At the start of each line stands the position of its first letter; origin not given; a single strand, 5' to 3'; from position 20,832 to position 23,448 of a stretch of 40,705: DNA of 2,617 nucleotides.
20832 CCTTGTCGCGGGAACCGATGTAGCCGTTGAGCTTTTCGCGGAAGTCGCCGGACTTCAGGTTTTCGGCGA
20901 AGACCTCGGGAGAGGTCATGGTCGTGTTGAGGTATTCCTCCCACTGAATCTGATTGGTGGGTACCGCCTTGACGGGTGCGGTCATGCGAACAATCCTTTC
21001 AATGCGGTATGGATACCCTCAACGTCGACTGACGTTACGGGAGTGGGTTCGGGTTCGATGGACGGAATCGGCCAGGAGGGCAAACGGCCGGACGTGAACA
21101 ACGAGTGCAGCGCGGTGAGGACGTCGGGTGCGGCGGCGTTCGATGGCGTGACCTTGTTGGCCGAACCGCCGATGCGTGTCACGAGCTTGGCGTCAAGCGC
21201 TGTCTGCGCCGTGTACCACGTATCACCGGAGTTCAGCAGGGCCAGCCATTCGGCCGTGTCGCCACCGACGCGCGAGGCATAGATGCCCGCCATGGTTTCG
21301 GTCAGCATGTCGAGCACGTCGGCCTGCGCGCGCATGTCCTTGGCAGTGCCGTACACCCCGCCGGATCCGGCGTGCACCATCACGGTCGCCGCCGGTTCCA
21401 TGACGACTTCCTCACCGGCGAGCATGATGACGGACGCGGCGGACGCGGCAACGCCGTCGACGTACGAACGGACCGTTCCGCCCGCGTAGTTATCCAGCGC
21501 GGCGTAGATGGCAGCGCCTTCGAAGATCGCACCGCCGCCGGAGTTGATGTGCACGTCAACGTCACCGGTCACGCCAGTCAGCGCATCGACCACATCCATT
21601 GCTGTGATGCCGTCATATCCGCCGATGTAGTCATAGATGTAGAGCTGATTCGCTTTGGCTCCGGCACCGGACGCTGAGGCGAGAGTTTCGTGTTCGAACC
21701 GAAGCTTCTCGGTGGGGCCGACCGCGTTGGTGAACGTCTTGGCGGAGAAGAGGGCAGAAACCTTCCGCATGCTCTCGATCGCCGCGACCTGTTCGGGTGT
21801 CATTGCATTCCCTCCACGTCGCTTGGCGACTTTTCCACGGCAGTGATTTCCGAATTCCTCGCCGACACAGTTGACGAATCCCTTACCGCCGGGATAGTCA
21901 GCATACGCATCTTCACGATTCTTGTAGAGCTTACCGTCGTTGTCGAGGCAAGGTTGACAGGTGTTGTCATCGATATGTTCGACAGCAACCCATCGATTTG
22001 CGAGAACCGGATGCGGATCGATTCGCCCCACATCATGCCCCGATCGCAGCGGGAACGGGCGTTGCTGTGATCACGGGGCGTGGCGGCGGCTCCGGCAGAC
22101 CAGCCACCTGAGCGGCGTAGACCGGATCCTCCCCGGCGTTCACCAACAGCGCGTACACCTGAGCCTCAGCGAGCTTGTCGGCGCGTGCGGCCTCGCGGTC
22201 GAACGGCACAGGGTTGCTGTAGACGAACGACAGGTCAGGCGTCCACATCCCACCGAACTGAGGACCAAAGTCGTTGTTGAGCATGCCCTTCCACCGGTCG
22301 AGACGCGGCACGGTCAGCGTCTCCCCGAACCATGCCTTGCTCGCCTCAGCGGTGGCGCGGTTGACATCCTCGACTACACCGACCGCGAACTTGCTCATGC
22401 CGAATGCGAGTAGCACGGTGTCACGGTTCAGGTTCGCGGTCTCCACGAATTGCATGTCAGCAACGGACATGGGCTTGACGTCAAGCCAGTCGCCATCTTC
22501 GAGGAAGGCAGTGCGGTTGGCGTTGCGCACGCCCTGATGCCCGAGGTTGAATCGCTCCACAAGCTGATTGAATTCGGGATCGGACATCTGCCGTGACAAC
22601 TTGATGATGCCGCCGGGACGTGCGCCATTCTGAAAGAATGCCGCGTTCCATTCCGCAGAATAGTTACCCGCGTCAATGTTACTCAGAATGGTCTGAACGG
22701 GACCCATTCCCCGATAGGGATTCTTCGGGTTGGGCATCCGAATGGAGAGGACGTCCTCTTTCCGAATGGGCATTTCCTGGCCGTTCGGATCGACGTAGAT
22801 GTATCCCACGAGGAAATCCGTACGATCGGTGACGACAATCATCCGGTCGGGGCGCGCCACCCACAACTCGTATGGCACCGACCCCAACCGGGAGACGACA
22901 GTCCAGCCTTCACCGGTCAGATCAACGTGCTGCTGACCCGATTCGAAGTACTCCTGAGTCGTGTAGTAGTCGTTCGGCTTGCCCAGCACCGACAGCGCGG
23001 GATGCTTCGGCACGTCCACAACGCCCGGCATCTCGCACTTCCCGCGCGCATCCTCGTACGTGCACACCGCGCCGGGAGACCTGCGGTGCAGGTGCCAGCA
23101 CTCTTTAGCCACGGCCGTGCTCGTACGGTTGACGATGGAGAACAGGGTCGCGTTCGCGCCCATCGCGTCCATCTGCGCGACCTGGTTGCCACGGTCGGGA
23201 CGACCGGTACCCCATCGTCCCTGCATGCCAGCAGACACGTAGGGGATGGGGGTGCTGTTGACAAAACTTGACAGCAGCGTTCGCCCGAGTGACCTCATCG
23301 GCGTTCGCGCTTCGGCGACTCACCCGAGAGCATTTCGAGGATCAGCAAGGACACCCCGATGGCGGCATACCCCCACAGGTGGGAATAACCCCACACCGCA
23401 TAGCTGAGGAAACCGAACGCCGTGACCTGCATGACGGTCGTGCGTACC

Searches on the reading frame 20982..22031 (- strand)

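Call 16: search_protein_families(library=pfam, proteins=[window:20982-22031:-], max_evalue=0.001)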
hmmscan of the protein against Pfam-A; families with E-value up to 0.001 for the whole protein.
window:20982-22031:- (349 aa): 1 family
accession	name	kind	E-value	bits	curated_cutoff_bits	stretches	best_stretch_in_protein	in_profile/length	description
PF00574.28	CLP_protease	-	1.3e-20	74.5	20.2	1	156-288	47-179/182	Clp protease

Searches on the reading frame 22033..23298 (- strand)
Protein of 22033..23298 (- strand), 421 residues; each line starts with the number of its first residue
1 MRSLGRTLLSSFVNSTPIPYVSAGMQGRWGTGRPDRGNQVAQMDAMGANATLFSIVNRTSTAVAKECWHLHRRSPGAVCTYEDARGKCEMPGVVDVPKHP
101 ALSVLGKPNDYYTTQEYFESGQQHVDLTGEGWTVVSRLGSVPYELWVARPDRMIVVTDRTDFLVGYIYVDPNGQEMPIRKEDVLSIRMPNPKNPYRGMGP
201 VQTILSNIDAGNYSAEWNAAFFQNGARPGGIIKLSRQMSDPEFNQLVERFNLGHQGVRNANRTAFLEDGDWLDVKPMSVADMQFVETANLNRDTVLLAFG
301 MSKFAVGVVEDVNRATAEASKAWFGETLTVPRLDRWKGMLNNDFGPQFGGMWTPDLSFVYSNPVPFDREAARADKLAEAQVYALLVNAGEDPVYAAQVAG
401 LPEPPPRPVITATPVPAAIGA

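Call 16: search_protein_families(library=pfam, proteins=[window:22033-23298:-], max_evalue=0.001)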
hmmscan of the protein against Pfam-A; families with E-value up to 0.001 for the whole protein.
window:22033-23298:- (421 aa): 1 family
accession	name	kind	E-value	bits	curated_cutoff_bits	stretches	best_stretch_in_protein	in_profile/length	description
PF04860.17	Phage_portal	-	1.2e-44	153.3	39.1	1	51-389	2-309/321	Phage portal protein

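Call 68: search_dna_similar(query=window:22033-23298:-, collection=phages, mode=protein, max_rows=15)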
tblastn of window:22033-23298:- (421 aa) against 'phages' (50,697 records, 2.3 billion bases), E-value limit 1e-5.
Records with a match: 605; places in all: 607; records where one place covers at least 80% of the query: 92.
Best place of each record, by identity: <60% 605.
By first word of the organism name: Mycobacterium 169; Streptococcus 91; Vibrio 87; Gordonia 59; Klebsiella 21; Escherichia 15; phage 12; Bacillus 10; Streptomyces 9; Salmonella 8; and 51 more.
By host as written in the record: Mycobacterium smegmatis mc2 155 118; - 112; Gordonia terrae 3612 44; Mycobacterium smegmatis mc#155 17; Mycobacterium smegmatis mc2155 17; Klebsiella pneumoniae 16; Escherichia coli 13; Streptococcus suis 11; and 181 more.
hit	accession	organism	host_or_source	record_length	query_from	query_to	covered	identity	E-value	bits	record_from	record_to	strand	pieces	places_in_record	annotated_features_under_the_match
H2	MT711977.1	Streptomyces phage Dagobah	Streptomyces coelicolor M600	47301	9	402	94%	37.1%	1e-74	259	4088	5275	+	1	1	portal protein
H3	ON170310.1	Ralstonia phage YO182_2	Ralstonia solanacearum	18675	31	405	89%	25.1%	1e-6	57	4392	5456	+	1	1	record has no annotation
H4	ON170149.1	Ralstonia phage YO088_5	Ralstonia solanacearum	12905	31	405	89%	24.8%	2e-6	56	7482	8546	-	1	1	record has no annotation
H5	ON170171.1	Ralstonia phage YO098_5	Ralstonia solanacearum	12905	31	405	89%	24.8%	2e-6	56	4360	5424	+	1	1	record has no annotation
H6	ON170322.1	Ralstonia phage YO189_4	Ralstonia solanacearum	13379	31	405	89%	24.8%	2e-6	56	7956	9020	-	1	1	record has no annotation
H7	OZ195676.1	Vibrio phage K303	Seawater and oysters mix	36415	4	389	92%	23.8%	6e-12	74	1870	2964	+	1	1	portal protein | hypothetical protein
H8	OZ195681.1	Vibrio phage K308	Seawater and oysters mix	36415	4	389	92%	23.8%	6e-12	74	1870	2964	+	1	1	portal protein | hypothetical protein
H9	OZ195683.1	Vibrio phage K233 g1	Seawater and oysters mix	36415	4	389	92%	23.8%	6e-12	74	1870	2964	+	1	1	portal protein | hypothetical protein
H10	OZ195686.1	Vibrio phage K253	Seawater and oysters mix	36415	4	389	92%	23.8%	6e-12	74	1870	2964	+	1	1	portal protein | hypothetical protein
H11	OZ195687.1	Vibrio phage K254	Seawater and oysters mix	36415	4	389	92%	23.8%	6e-12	74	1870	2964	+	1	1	portal protein | hypothetical protein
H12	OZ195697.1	Vibrio phage K255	Seawater and oysters mix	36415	4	389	92%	23.8%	6e-12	74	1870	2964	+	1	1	portal protein | hypothetical protein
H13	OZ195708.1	Vibrio phage K311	Seawater and oysters mix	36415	4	389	92%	23.8%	6e-12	74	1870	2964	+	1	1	portal protein | hypothetical protein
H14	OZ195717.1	Vibrio phage K306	Seawater and oysters mix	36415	4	389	92%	23.8%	6e-12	74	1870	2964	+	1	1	portal protein | hypothetical protein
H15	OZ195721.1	Vibrio phage K237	Seawater and oysters mix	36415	4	389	92%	23.8%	6e-12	74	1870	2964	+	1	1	portal protein | hypothetical protein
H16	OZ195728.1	Vibrio phage K304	Seawater and oysters mix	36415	4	389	92%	23.8%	6e-12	74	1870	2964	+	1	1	portal protein | hypothetical protein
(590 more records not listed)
